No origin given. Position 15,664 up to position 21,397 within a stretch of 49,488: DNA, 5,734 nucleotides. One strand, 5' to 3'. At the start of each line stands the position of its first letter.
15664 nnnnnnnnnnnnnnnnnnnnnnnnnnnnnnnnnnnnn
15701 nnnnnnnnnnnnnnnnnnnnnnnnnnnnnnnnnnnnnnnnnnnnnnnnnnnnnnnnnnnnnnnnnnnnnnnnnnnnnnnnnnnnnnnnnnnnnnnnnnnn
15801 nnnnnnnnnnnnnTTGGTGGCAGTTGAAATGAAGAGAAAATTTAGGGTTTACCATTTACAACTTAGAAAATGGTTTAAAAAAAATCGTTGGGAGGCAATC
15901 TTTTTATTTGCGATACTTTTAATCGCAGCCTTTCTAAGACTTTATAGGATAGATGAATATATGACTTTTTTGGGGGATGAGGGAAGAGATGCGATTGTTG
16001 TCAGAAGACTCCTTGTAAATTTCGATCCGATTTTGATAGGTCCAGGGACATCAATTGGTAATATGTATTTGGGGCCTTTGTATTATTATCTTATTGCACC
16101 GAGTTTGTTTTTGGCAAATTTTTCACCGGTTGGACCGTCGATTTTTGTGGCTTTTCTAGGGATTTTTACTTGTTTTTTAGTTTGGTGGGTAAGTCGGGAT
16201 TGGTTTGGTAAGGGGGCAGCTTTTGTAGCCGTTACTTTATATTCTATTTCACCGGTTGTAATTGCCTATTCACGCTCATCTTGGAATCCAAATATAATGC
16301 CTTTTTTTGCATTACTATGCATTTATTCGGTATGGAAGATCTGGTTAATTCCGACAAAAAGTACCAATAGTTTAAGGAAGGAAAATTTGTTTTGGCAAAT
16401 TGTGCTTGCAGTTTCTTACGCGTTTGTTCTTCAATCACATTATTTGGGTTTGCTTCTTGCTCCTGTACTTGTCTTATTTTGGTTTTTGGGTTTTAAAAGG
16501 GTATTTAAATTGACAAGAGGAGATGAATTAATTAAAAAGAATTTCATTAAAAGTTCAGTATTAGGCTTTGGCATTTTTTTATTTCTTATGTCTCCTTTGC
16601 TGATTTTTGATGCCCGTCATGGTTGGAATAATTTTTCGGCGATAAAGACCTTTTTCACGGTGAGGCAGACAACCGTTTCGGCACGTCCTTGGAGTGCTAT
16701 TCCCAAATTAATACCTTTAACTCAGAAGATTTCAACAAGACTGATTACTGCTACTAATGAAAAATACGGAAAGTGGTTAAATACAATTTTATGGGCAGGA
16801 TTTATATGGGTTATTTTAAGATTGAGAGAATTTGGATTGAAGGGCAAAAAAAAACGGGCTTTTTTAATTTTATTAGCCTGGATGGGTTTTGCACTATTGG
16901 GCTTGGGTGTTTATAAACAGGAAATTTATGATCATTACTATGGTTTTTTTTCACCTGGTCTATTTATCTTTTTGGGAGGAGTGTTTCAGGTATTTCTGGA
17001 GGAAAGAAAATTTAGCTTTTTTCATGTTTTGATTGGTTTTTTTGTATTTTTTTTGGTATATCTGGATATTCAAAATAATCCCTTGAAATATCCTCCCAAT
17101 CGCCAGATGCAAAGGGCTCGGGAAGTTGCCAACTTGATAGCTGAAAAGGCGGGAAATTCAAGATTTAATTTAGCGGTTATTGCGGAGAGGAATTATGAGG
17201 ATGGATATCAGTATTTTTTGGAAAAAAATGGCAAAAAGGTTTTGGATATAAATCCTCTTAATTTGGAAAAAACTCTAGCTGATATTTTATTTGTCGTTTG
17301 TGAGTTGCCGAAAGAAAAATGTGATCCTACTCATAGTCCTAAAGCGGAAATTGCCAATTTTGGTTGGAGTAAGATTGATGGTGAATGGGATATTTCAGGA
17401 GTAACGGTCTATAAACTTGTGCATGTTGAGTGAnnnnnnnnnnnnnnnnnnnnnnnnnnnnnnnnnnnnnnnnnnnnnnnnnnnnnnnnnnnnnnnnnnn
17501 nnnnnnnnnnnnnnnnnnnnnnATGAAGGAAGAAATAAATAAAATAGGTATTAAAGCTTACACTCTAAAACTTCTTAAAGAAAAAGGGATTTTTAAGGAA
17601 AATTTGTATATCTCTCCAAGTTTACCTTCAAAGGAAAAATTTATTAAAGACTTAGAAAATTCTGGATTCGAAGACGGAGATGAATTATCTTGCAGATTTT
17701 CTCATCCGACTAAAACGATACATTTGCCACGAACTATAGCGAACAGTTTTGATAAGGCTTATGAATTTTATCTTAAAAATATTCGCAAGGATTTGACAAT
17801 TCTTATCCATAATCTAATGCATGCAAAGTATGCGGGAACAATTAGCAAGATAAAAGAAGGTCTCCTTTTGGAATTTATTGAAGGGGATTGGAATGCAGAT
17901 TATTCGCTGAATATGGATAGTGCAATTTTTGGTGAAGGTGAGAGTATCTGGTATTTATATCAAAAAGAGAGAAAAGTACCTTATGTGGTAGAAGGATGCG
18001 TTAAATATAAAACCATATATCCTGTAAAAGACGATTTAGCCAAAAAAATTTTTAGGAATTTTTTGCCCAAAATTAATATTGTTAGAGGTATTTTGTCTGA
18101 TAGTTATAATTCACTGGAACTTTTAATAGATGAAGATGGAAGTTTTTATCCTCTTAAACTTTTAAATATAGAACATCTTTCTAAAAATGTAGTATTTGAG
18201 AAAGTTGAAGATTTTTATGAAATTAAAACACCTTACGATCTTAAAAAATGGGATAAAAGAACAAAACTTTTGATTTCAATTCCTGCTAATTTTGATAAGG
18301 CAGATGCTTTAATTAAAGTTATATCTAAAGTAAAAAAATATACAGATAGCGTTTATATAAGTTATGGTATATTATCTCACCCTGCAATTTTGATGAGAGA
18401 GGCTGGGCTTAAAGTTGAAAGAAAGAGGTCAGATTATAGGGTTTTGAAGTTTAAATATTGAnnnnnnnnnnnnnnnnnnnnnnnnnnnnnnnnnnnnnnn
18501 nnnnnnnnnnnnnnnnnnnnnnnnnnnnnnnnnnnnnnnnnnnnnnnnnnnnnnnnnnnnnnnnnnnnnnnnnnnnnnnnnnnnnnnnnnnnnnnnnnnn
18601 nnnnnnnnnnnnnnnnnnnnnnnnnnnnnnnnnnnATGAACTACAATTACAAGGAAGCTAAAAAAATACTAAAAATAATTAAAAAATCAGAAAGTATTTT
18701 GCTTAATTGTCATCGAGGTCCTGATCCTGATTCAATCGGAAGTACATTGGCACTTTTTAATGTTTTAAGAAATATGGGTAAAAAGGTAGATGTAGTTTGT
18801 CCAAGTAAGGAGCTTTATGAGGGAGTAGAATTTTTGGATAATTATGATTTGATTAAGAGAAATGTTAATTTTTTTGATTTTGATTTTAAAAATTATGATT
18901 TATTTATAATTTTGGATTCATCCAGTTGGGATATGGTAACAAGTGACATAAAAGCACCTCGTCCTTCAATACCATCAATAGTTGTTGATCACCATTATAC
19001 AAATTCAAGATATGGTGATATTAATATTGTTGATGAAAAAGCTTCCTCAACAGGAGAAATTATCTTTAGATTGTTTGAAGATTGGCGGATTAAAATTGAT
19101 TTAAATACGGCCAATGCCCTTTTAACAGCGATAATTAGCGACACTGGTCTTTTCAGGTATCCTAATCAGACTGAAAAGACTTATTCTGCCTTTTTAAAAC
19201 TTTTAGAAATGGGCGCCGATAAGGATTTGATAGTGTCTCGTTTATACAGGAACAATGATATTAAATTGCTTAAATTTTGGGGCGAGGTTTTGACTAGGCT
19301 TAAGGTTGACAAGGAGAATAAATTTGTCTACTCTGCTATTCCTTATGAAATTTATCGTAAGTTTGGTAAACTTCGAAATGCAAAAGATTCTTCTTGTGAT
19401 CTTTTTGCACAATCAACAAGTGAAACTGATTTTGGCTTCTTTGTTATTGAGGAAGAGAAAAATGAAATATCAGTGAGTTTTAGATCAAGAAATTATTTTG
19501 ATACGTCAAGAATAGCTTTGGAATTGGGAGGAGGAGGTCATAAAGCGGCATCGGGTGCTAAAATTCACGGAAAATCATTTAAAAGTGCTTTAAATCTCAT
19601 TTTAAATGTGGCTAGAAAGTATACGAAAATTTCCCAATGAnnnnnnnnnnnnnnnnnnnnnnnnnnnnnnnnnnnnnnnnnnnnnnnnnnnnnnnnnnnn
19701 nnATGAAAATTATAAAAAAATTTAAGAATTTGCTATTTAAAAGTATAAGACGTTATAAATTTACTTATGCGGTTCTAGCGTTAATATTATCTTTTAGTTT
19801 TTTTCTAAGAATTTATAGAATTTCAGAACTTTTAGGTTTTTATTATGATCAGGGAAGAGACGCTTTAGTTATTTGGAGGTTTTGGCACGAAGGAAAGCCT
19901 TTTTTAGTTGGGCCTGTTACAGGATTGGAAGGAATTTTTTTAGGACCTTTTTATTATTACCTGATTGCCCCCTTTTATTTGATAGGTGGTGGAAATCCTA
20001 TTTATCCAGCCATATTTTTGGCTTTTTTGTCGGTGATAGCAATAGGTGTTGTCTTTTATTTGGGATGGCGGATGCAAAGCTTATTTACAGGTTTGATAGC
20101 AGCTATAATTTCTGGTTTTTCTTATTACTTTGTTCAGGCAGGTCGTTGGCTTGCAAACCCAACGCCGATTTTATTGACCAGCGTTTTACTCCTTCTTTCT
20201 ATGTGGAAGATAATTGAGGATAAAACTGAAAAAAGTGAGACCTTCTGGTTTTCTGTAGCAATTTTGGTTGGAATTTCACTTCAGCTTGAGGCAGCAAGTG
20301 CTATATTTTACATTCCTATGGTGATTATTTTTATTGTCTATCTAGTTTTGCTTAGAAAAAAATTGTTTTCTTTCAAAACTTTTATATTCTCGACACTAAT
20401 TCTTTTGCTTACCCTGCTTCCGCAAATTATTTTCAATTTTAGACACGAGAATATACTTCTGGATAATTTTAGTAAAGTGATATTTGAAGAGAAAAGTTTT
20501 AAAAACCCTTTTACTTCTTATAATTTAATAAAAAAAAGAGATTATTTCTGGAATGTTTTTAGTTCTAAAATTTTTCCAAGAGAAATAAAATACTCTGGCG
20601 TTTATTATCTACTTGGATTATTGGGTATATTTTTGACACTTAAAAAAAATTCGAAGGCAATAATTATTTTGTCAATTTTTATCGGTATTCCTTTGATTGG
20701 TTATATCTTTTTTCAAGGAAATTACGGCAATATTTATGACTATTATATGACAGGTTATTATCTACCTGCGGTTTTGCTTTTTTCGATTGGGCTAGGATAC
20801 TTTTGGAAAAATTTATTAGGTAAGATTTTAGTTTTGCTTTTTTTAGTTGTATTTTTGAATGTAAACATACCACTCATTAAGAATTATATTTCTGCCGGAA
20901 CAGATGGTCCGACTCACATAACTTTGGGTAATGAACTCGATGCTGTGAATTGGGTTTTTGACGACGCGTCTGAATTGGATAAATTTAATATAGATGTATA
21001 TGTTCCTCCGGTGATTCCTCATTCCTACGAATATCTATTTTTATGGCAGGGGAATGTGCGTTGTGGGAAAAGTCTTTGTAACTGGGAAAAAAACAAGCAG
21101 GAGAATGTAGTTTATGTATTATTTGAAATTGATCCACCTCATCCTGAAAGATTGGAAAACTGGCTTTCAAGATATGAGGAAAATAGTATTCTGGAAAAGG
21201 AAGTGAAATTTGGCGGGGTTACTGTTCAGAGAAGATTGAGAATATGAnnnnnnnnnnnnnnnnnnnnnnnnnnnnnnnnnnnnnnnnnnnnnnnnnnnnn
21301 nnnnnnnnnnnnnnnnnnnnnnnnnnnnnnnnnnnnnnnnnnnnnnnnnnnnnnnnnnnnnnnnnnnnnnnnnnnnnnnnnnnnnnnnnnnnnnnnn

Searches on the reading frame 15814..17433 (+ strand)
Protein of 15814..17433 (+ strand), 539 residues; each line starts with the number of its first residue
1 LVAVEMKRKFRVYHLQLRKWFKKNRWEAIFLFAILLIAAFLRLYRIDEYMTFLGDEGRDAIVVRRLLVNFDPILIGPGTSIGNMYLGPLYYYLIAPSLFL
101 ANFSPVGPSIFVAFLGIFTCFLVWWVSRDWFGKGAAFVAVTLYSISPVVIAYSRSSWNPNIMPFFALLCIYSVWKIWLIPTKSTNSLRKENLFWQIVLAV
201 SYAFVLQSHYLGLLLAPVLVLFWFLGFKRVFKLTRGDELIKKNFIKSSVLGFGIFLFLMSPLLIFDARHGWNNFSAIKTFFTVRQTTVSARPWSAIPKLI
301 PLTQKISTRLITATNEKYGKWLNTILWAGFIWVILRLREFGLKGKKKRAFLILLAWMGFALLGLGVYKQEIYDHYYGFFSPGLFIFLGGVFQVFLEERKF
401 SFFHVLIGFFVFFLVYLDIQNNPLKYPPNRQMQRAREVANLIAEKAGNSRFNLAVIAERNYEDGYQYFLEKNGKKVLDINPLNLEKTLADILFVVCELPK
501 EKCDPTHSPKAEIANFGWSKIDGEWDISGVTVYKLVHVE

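Call 7: search_protein_families(library=pfam, proteins=[window:15814-17433:+], max_evalue=0.001)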
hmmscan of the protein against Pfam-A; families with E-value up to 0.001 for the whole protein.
window:15814-17433:+ (539 aa): 1 family
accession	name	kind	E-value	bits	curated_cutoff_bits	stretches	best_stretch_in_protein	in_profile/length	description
PF13231.12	PMT_2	-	0.00014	22.6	26.1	1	88-231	4-138/160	Dolichyl-phosphate-mannose-protein mannosyltransferase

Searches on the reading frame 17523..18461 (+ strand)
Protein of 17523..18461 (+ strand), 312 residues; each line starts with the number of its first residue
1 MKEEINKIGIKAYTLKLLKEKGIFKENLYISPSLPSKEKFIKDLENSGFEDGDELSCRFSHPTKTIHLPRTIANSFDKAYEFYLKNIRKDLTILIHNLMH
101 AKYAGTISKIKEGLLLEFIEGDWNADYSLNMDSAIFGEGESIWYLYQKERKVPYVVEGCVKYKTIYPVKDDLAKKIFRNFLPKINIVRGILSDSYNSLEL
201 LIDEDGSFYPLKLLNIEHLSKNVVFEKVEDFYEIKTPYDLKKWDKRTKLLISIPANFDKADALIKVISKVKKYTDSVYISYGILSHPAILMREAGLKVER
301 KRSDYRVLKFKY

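Call 7: search_protein_families(library=pfam, proteins=[window:17523-18461:+], max_evalue=0.001)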
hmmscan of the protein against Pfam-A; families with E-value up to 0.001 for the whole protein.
window:17523-18461:+ (312 aa): 0 families

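Call 37: search_protein_families(library=pfam, proteins=[window:17523-18461:+], max_evalue=0.1)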
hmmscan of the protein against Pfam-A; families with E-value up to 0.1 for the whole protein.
window:17523-18461:+ (312 aa): 1 family
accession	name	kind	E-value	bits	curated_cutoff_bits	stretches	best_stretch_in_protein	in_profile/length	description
PF21650.2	DnaG_cat_HB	-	0.039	14.5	27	0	75-109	17-51/63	DNA primase DnaG, catalytic core, helical bundle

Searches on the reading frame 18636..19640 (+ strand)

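Call 7: search_protein_families(library=pfam, proteins=[window:18636-19640:+], max_evalue=0.001)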
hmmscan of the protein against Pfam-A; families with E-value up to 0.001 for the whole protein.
window:18636-19640:+ (334 aa): 2 families
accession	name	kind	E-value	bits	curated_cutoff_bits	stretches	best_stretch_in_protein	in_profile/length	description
PF01368.27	DHH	-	3.9e-17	63.2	28.1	1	21-166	2-125/125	DHH family, N-terminal domain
PF02272.25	DHHA1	-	1.3e-08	35.6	25.9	1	266-325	33-99/102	DHHA1 domain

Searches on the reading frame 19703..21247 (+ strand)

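Call 7: search_protein_families(library=pfam, proteins=[window:19703-21247:+], max_evalue=0.001)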
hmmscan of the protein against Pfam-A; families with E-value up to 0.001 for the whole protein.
window:19703-21247:+ (514 aa): 1 family
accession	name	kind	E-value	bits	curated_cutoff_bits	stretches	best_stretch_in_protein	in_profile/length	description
PF13231.12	PMT_2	-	4.3e-06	27.5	26.1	1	82-243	4-159/160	Dolichyl-phosphate-mannose-protein mannosyltransferase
